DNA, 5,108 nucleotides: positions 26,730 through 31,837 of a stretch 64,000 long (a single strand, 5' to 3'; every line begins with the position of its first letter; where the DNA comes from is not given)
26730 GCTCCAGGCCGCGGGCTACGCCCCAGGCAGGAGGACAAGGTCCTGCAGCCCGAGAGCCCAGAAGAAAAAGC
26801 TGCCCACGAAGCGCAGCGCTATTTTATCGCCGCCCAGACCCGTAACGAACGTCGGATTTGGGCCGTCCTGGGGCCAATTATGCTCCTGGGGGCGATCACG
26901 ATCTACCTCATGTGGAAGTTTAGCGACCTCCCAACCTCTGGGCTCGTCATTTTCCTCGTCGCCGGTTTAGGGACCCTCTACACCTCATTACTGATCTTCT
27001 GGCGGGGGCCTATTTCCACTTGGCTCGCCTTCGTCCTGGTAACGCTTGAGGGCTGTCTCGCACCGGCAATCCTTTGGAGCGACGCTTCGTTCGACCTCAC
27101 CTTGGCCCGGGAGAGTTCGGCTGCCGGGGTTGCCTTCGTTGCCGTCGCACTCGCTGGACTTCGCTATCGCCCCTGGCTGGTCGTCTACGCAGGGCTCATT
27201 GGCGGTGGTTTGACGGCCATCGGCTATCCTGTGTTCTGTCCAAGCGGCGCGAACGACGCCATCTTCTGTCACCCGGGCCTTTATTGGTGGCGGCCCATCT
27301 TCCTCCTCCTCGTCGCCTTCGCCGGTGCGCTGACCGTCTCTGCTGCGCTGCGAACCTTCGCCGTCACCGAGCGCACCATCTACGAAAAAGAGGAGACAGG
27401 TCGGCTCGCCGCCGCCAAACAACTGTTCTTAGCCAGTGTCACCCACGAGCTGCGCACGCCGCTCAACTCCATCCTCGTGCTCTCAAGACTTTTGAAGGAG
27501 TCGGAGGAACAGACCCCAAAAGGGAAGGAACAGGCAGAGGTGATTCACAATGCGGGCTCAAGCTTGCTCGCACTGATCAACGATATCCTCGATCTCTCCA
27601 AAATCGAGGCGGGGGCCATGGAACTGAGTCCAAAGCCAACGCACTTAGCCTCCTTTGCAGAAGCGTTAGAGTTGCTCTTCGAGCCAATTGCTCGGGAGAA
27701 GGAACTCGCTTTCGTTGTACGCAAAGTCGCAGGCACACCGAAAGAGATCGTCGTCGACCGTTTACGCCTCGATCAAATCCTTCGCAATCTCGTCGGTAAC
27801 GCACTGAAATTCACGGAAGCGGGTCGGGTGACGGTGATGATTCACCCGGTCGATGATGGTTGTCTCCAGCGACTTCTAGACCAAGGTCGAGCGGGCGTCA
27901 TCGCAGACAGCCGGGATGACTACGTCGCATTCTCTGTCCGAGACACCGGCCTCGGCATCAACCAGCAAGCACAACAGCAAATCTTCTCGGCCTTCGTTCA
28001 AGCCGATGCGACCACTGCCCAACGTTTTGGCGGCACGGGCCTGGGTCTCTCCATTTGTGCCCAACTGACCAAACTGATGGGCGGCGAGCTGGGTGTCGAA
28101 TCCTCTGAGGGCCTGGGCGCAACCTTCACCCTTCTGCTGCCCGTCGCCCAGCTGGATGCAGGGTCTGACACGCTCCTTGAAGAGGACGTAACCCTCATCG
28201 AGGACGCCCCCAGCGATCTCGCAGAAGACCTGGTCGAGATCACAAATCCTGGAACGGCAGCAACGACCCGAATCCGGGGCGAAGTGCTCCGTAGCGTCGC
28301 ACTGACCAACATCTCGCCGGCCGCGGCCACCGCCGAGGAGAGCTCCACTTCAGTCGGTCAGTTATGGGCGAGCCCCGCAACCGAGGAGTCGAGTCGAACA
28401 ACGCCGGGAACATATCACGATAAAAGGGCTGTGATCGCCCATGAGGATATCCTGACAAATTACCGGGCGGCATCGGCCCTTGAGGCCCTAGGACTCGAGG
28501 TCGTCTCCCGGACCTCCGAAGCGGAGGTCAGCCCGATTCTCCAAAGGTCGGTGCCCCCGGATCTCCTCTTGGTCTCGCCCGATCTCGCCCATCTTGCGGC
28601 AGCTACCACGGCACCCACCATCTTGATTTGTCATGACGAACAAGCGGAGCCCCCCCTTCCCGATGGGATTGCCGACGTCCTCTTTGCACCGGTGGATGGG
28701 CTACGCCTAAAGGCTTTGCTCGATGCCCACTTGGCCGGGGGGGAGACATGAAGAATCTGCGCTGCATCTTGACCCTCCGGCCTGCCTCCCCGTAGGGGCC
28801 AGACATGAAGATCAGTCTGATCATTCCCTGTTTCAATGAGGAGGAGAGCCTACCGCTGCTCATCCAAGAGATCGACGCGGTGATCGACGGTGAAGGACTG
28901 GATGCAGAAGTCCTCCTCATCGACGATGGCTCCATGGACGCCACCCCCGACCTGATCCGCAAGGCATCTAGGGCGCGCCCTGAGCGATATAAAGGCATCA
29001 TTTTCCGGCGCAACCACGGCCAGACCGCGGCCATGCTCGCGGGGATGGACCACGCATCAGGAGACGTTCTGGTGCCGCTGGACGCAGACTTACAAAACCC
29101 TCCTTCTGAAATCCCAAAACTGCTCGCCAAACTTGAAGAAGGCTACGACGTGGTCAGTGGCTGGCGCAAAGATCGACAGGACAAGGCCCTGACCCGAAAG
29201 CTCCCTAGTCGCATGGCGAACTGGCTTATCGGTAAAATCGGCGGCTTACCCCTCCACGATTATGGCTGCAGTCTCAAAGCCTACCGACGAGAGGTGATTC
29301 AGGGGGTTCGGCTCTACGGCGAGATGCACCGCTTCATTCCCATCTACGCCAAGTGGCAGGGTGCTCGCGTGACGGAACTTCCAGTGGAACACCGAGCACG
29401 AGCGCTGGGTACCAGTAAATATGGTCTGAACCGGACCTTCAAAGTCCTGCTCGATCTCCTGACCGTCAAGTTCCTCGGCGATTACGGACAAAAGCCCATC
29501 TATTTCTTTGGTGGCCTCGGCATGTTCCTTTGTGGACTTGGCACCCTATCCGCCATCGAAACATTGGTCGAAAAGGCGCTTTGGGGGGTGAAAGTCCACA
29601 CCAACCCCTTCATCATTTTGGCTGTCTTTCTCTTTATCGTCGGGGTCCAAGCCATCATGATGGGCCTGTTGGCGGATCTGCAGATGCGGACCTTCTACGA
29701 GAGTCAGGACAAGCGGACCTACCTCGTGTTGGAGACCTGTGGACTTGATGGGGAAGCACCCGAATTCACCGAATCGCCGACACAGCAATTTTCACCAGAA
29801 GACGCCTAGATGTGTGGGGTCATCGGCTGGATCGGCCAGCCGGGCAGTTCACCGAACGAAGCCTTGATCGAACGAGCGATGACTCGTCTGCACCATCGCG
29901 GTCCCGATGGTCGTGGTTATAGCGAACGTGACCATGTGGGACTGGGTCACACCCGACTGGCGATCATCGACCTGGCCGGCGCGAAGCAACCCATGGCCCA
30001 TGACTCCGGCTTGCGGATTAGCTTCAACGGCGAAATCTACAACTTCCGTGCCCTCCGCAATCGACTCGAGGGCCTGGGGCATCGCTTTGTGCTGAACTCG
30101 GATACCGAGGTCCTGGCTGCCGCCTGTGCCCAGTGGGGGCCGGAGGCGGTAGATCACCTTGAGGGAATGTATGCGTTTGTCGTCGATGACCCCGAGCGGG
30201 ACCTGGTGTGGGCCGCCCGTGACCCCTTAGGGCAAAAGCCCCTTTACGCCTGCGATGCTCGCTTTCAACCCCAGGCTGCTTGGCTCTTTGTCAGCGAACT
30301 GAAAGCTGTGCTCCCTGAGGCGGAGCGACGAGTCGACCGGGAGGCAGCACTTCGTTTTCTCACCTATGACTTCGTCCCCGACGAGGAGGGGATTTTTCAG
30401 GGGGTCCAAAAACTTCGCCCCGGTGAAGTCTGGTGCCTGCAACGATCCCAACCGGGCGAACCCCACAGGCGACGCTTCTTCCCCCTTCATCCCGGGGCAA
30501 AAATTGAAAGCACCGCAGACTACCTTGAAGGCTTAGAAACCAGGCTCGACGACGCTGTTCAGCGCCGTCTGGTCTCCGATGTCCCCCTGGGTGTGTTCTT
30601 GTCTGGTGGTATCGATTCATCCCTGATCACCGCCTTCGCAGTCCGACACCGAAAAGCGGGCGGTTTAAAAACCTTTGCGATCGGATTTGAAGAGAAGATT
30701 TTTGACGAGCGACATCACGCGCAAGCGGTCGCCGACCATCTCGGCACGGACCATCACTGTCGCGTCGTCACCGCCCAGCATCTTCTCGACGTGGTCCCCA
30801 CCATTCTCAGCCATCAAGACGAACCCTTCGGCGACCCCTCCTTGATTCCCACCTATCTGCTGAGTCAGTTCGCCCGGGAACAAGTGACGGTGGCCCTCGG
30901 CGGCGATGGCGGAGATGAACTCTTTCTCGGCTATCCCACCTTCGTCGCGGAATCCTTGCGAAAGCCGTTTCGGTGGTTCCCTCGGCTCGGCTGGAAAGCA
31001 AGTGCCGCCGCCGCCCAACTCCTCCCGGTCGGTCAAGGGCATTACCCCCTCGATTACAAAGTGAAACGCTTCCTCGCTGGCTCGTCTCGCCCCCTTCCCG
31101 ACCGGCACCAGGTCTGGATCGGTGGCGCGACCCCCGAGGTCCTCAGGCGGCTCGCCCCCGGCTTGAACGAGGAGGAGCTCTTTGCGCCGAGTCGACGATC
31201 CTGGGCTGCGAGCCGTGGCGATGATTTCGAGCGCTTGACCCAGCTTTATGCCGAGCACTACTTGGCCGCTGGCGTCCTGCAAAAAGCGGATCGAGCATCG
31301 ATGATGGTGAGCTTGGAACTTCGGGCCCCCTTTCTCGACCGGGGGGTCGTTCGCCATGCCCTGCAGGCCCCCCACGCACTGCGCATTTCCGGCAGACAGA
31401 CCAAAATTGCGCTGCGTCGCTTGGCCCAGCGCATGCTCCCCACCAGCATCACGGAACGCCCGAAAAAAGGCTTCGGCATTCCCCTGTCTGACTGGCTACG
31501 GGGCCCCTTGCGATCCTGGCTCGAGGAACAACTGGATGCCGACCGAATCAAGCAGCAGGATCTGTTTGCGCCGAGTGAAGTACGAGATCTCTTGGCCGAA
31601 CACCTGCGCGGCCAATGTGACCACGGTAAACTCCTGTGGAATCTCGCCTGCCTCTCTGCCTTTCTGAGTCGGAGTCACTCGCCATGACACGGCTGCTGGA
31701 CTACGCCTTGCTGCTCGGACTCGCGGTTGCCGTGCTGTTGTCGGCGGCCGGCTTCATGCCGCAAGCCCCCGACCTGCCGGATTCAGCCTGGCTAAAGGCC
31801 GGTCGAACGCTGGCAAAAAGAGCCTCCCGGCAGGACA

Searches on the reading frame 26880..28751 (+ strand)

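Call 12: search_protein_families(library=pfam, proteins=[window:26880-28751:+], max_evalue=0.01)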
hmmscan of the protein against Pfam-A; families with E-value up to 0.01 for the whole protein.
window:26880-28751:+ (623 aa): 2 families
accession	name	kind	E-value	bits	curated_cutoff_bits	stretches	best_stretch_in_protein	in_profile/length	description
PF02518.31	HATPase_c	-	2.9e-26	92.5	26.4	1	293-423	2-110/111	Histidine kinase-, DNA gyrase B-, and HSP90-like ATPase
PF00512.31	HisKA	-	1.2e-18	67.4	26.9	1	179-245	1-66/66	His Kinase A (phospho-acceptor) domain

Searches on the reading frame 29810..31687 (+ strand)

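Call 7: search_protein_families(library=pfam, proteins=[window:29810-31687:+], max_evalue=0.01)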
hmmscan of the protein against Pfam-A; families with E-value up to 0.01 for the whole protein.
window:29810-31687:+ (625 aa): 4 families
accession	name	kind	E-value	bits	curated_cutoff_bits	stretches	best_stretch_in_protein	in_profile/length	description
PF00733.27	Asn_synthase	-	3.2e-97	326.8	21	1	242-617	2-351/354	Asparagine synthase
PF13537.11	GATase_7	-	1.7e-35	122.2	25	1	47-168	1-122/123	Glutamine amidotransferase domain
PF13522.11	GATase_6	-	3.9e-33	114.7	27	1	32-147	1-118/130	Glutamine amidotransferase domain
PF02540.23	NAD_synthase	-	0.0027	17.3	21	1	241-377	4-139/242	NAD synthase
